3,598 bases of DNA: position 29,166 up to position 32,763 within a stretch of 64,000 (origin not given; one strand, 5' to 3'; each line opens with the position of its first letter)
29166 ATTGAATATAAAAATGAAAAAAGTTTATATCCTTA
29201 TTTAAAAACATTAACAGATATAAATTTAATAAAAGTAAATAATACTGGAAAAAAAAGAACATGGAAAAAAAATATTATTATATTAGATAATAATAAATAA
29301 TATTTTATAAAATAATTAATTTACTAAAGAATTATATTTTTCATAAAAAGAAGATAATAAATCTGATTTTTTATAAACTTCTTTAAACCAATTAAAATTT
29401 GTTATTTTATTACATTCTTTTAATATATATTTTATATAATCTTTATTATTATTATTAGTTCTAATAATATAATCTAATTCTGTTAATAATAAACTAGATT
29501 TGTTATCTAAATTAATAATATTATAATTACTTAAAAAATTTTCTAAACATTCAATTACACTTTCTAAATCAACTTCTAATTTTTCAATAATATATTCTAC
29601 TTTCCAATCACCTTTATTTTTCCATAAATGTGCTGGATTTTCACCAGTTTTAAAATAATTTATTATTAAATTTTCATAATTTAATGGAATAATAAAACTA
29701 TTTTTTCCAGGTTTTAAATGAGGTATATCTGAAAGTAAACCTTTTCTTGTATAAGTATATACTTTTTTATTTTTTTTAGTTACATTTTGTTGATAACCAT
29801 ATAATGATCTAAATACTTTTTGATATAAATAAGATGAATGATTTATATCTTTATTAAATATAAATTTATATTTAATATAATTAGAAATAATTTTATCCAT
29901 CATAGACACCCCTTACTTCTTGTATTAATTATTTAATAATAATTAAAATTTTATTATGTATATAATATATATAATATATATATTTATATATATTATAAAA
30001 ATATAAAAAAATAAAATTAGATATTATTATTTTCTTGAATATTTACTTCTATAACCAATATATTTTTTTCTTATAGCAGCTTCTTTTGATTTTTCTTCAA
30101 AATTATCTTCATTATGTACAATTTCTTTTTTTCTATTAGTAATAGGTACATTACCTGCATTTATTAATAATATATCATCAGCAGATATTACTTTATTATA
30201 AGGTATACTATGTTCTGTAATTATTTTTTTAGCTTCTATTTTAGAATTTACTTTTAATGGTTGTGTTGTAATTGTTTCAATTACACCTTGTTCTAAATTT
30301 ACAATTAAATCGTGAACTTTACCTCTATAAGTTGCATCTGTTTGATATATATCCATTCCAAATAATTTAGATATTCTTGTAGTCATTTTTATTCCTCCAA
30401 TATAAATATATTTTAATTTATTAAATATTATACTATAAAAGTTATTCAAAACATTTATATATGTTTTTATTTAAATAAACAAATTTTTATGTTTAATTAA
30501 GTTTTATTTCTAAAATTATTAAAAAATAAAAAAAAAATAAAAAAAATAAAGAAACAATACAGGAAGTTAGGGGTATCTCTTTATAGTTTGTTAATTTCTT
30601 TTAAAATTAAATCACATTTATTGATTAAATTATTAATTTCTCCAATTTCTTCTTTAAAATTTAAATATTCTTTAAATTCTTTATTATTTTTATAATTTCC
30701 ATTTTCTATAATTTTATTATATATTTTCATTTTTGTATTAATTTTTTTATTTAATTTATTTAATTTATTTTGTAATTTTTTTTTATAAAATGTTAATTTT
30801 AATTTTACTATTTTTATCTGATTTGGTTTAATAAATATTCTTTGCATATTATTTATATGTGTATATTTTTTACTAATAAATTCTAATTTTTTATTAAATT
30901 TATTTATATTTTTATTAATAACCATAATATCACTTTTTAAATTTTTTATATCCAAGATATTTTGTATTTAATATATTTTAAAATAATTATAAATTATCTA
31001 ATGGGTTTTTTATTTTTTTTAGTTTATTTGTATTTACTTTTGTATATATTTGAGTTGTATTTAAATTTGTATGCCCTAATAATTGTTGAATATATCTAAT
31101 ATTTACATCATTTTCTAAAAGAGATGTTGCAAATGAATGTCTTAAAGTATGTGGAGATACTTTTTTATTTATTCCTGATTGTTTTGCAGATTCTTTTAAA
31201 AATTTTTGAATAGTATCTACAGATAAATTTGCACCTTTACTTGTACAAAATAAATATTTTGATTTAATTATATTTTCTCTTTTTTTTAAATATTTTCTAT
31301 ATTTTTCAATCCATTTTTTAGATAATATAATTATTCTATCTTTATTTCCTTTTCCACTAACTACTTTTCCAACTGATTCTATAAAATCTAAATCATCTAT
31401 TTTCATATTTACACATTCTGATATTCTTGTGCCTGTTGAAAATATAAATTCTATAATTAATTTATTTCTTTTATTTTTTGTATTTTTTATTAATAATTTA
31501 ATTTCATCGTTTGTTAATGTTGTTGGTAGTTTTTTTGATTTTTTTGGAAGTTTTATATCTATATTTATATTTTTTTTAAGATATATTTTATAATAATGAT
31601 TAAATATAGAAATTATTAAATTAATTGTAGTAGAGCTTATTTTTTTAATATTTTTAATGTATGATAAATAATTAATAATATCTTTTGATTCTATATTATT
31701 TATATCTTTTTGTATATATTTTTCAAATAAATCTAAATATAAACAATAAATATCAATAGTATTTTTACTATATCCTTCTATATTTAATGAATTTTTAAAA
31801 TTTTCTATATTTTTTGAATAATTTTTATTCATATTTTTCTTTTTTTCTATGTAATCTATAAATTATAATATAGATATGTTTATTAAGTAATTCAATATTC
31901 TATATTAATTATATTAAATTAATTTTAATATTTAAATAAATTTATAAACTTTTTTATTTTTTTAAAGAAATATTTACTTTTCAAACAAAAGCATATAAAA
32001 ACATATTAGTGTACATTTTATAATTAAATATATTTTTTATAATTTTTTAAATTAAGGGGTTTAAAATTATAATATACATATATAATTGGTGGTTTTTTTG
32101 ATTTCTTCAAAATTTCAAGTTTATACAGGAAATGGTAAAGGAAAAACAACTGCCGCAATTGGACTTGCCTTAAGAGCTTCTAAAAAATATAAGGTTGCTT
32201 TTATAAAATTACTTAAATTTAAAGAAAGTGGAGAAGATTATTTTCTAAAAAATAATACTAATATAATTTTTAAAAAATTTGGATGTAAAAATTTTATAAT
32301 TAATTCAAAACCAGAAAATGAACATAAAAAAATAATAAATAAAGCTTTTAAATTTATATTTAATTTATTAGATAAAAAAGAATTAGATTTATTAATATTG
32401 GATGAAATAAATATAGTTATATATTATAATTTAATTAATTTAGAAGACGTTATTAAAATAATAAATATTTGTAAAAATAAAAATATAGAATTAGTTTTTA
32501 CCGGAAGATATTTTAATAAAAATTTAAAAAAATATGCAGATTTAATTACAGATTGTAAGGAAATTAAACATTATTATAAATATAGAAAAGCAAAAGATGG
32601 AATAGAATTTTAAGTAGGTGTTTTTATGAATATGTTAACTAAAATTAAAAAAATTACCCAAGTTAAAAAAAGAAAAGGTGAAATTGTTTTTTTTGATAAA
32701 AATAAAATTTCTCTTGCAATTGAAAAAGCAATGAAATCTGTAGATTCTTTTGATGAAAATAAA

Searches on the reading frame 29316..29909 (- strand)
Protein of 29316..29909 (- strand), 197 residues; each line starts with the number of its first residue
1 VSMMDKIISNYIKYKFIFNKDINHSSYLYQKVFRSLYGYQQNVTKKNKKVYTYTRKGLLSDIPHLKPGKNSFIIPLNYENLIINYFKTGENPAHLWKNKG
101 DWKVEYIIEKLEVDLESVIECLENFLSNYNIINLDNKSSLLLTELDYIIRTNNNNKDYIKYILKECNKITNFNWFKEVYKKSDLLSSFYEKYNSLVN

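Call 9: search_protein_families(library=pfam, proteins=[window:29316-29909:-], max_evalue=0.01)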
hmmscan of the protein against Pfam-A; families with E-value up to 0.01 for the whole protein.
window:29316-29909:- (197 aa): 0 families

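Call 54: search_protein_families(library=pfam, proteins=[window:29316-29909:-], max_evalue=10)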
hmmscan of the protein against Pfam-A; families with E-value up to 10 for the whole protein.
window:29316-29909:- (197 aa): 0 families

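Call 56: find_homologous_proteins(query=window:29316-29909:-, max_evalue=0.001)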
Query window:29316-29909:- (197 aa): 59 proteins with E <= 0.001 among 269 candidates.
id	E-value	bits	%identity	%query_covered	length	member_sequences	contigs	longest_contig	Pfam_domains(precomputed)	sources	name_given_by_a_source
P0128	1.9e-121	421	100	99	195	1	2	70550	-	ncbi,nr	ncbi:MAG: hypothetical protein PHR26_00985 [Candidatus ainarchaeum sp.]|nr:hypothetical protein [Can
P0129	8.6e-103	360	84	98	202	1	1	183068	-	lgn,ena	-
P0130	6.1e-67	243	61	94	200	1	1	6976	-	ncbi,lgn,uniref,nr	ncbi:hypothetical protein [Candidatus Vampirococcus lugosii]|uniref:Uncharacterized protein n=1 Tax=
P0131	1.4e-63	232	55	97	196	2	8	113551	-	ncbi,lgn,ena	-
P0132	1.7e-63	232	55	99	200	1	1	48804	-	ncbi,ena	-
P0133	3.7e-63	231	57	99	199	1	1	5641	-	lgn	-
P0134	3.8e-63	231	54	99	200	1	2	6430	-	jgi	jgi:hypothetical protein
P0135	3.3e-62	228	55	99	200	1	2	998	-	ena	-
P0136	8.6e-62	226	55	97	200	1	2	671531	-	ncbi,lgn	-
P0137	1.2e-61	226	55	97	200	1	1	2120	-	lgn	-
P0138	1.3e-61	226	55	99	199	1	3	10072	-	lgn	-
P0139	6.8e-61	223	55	97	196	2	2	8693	-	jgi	jgi:hypothetical protein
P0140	1.1e-60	223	55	95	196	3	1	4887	-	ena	-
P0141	2.7e-60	221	56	97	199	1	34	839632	-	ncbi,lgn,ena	-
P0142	4.2e-60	221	56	97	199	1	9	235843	-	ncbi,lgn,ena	-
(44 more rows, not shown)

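Call 59: search_solved_structures(query=A2, max_evalue=10)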
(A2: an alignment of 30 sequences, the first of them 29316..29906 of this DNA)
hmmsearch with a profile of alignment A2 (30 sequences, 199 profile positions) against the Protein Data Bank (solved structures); distinct sequences matched with E-value up to 10: 2.
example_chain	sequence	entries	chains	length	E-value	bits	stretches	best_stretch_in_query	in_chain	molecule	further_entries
6ebq_A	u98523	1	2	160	0.41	13.5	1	68-123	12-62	Protein NrdI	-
9k83_A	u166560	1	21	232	1.1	12.1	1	105-152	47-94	Fiber-n6-Zn1-HEHE-43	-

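Call 65: predict_structure(alignment_id=A2)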
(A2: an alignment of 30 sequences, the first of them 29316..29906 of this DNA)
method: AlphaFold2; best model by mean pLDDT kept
length: 196 residues; sequences in the alignment: 30
mean_pLDDT: 88.4   pTM: 0.82
mean pLDDT of the five models: 88.4, 88.1, 87.5, 87.2, 86.8
residues with pLDDT >= 90: 119; 70-90: 60; 50-70: 16; < 50: 1
segments of 3 or more residues with pLDDT < 50: none
pLDDT, mean of each block of 10 residues (from residue 1): 85 83 71 83 77 84 93 94 83 67 91 97 96 93 95 92 97 97 98 93
secondary structure, 60 per line:
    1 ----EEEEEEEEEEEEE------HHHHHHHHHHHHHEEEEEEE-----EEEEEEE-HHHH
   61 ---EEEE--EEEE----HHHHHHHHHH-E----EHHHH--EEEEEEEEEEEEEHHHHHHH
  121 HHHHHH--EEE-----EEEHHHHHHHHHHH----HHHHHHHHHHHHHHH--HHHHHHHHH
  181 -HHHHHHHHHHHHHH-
elements in order: E5-17 H24-36 E37-43 E49-55 H57-60 E64-67 E70-73 H78-87 H95-98 E101-113 H114-126 E129-131 E137-139 H140-150 H155-169 H172-180 H182-195

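Call 69: fold_search(model_id=the predicted structure, library=pdb)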
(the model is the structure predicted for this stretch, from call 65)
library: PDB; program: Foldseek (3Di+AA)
matches with E <= 10: 439; with E <= 0.001: 0
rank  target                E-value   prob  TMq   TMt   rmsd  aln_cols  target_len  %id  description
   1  2ey4_A                1.3e-01  0.18  0.13  0.08  11.9        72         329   12  Crystal Structure of a Cbf5-Nop10-Gar1 Complex (released 2006-01-24)
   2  1yty_B                1.6e-01  0.25  0.14  0.15  11.9        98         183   13  Structural basis for recognition of UUUOH 3'-terminii of nascent RNA pol III transcripts by La autoantigen (released 2006-01-17)
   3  9kjx_A                1.7e-01  0.11  0.20  0.14  15.5       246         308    9  Cryo-EM structure of the Retron-Eco7 complex (state 1) (released 2025-11-12)
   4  2eky_D                2.1e-01  0.41  0.22  0.37   8.7       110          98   15  Crystal Structure of hypothetical protein MJ1052 from Methanocaldococcus jannaschii (Form 1) (released 2007-10-02)
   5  1zh5_A                2.4e-01  0.21  0.15  0.16  12.0        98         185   12  Structural basis for recognition of UUUOH 3'-terminii of nascent RNA pol III transcripts by La autoantigen (released 2006-01-17)
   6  9yfo_D                2.6e-01  0.21  0.20  0.13  12.4       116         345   10  insect H/ACA snoRNP class IV (released 2025-12-10)
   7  2ey4_B                2.6e-01  0.14  0.13  0.09  11.9        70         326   14  Crystal Structure of a Cbf5-Nop10-Gar1 Complex (released 2006-01-24)
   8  2dng_MODEL_1_A        2.7e-01  0.14  0.14  0.21  12.0       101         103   11  Solution structure of RNA binding domain in Eukaryotic translation initiation factor 4H (released 2006-10-26)
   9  6bwq_B                2.9e-01  0.14  0.17  0.22  13.8       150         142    7  LarC2, the C-terminal domain of a cyclometallase involved in the synthesis of the NPN cofactor of lactate racemase, in (released 2018-06-20)
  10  6bwo_A                3.1e-01  0.15  0.18  0.23  14.0       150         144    6  LarC2, the C-terminal domain of a cyclometallase involved in the synthesis of the NPN cofactor of lactate racemase, ap (released 2018-06-20)
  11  3hay_A                3.5e-01  0.09  0.12  0.08  12.8        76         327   10  Crystal structure of a substrate-bound full H/ACA RNP from Pyrococcus furiosus (released 2009-06-23)
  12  9dxd_A                3.5e-01  0.08  0.14  0.06  22.6       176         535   12  attLmm bound serine integrase and RDF complex in the pre-rotation state (released 2026-01-21)
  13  4pxd_A                3.7e-01  0.08  0.16  0.09  13.7       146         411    5  The crystal structure of EcAAH in complex with allantoate (released 2014-07-23)
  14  3ue2                  4.1e-01  0.08  0.13  0.18  14.0       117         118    7  Crystal structure of a RNA binding domain of poly-U binding splicing factor 60KDa (PUF60) from Homo sapiens at 1.23 A re (released 2011-11-30)
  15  8oue_G                4.4e-01  0.13  0.13  0.08  12.1        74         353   12  The H/ACA RNP lobe of human telomerase with the dyskerin thumb loop in a semi-closed conformation (released 2024-01-31)
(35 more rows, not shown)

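Call 87: search_protein_families(library=ncbifam, proteins=[window:29316-29909:-], max_evalue=0.01)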
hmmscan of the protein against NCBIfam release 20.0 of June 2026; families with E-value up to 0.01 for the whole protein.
window:29316-29909:- (197 aa): 0 families

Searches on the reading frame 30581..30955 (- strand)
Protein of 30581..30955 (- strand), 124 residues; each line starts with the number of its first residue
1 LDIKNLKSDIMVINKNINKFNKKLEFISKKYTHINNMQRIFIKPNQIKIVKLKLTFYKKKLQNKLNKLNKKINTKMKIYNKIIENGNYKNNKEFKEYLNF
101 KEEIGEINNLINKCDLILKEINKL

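Call 9: search_protein_families(library=pfam, proteins=[window:30581-30955:-], max_evalue=0.01)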
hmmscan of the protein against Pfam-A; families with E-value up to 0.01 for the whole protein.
window:30581-30955:- (124 aa): 0 families

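Call 54: search_protein_families(library=pfam, proteins=[window:30581-30955:-], max_evalue=10)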
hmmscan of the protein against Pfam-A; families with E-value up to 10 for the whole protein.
window:30581-30955:- (124 aa): 14 families
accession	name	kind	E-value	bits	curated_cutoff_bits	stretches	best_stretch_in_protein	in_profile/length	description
PF03938.19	OmpH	-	0.011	16.4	32.4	1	36-100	6-67/141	Outer membrane protein (OmpH-like)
PF04198.19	Sugar-bind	-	0.017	14.8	27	1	35-118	70-151/257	Putative sugar-binding domain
PF02388.22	FemAB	-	0.026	13.8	24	1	21-114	207-302/406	FemAB family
PF07889.17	DUF1664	-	0.027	15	34.6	1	45-122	48-121/124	Protein of unknown function (DUF1664)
PF24915.1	Spectrin_SESTD1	-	0.12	13.2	27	0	8-42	31-65/110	SESTD1-like, spectrin repeat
PF01109.22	GM_CSF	-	0.18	12.4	20.1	1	33-105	39-111/122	Granulocyte-macrophage colony-stimulating factor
PF14523.12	Syntaxin_2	-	0.22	11.9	26.5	1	4-92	3-73/134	Syntaxin-like protein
PF08649.15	DASH_Dad1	-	0.26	11.9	31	1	4-26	11-33/55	DASH complex subunit Dad1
PF10393.14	Matrilin_ccoil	-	0.35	11.1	26.3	0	14-37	21-44/45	Trimeric coiled-coil oligomerisation domain of matrilin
PF25610.1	HR1_TOCA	-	1.4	9.7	27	1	58-114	15-72/90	TOCA family HR1 domain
PF15219.11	TEX12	-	2.2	9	27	1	55-111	20-77/85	Testis-expressed 12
PF02996.22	Prefoldin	-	2.3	8.6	23.2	1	4-36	80-112/120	Prefoldin subunit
PF05531.17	NPV_P10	-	4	8.4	29.8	0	8-37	35-64/75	Nucleopolyhedrovirus P10 protein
PF12329.13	TMF_DNA_bd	-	7.6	7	35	0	3-36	35-68/74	TATA element modulatory factor 1 DNA binding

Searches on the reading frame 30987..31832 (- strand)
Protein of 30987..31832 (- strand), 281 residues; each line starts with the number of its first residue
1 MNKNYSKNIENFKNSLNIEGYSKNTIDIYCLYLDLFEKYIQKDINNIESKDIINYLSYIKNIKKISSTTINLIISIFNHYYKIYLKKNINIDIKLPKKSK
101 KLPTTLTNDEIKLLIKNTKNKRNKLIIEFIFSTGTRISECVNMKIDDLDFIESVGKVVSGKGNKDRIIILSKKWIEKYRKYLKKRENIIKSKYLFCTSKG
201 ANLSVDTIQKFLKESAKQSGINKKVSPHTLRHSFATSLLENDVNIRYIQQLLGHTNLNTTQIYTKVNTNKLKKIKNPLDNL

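Call 9: search_protein_families(library=pfam, proteins=[window:30987-31832:-], max_evalue=0.01)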
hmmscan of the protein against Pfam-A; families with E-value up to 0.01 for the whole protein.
window:30987-31832:- (281 aa): 3 families
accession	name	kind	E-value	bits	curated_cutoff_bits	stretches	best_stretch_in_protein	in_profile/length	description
PF00589.27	Phage_integrase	-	2.1e-46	158.3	27.1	1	105-269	2-171/172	Phage integrase family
PF13495.12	Phage_int_SAM_4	-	1.7e-12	48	27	1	10-90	3-84/85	Phage integrase, N-terminal SAM-like domain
PF02899.23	Phage_int_SAM_1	-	8.5e-10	39.2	22.3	1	9-83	1-78/83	Phage integrase, N-terminal SAM-like domain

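Call 87: search_protein_families(library=ncbifam, proteins=[window:30987-31832:-], max_evalue=0.01)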
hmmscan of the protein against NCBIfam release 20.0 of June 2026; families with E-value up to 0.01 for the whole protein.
window:30987-31832:- (281 aa): 13 families
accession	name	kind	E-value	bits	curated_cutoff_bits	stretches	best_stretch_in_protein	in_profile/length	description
NF040815.2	recomb_XerA_Arch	equivalog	9.7e-77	258.1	220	1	10-274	1-262/263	site-specific tyrosine recombinase/integron integrase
TIGR02225.1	recomb_XerD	equivalog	6.7e-67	225.9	329.6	1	11-274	2-282/290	site-specific tyrosine recombinase XerD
TIGR02224.1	recomb_XerC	equivalog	3.1e-62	210.6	335.15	1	12-274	3-285/295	tyrosine recombinase XerC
NF001399.0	PRK00283.1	subfamily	6.2e-62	209.5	279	1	3-274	3-291/300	tyrosine recombinase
TIGR02249.1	integrase_gron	subfamily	9e-56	189.5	265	2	9-190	2-185/315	integron integrase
NF002331.0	PRK01287.1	subfamily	5.7e-43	147.3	371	1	89-275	124-321/365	site-specific tyrosine recombinase XerC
NF011946.0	PRK15417.1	equivalog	8.6e-36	123.8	435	2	206-281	255-330/337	integron integrase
NF003462.0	PRK05084.1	equivalog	2.5e-27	95.6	267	1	117-274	191-352/360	tyrosine recombinase XerS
NF007370.0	PRK09870.1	subfamily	1.9e-18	66.8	221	1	102-274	9-187/200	tyrosine-type DNA invertase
NF007371.0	PRK09871.1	subfamily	2.3e-15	56.7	222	1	117-272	22-180/198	tyrosine-type DNA invertase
NF040693.1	recomb_GmtY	equivalog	2.8e-11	43.3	340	1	174-272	332-438/441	gamma-mobile-trio recombinase GmtY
NF041502.1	integrase_1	equivalog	2.9e-07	29.6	350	1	176-276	271-370/484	site-specific integrase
NF047926.1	integrase_GmtZ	equivalog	2.1e-05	22.7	600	1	196-273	401-477/784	gamma-mobile-trio integrase GmtZ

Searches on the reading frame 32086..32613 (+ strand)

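Call 9: search_protein_families(library=pfam, proteins=[window:32086-32613:+], max_evalue=0.01)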
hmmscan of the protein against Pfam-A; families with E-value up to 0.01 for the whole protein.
window:32086-32613:+ (175 aa): 1 family
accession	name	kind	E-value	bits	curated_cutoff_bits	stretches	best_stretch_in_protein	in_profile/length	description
PF02572.21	CobA_CobO_BtuR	-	1.5e-45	156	25.7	1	10-175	5-172/172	ATP:corrinoid adenosyltransferase BtuR/CobO/CobP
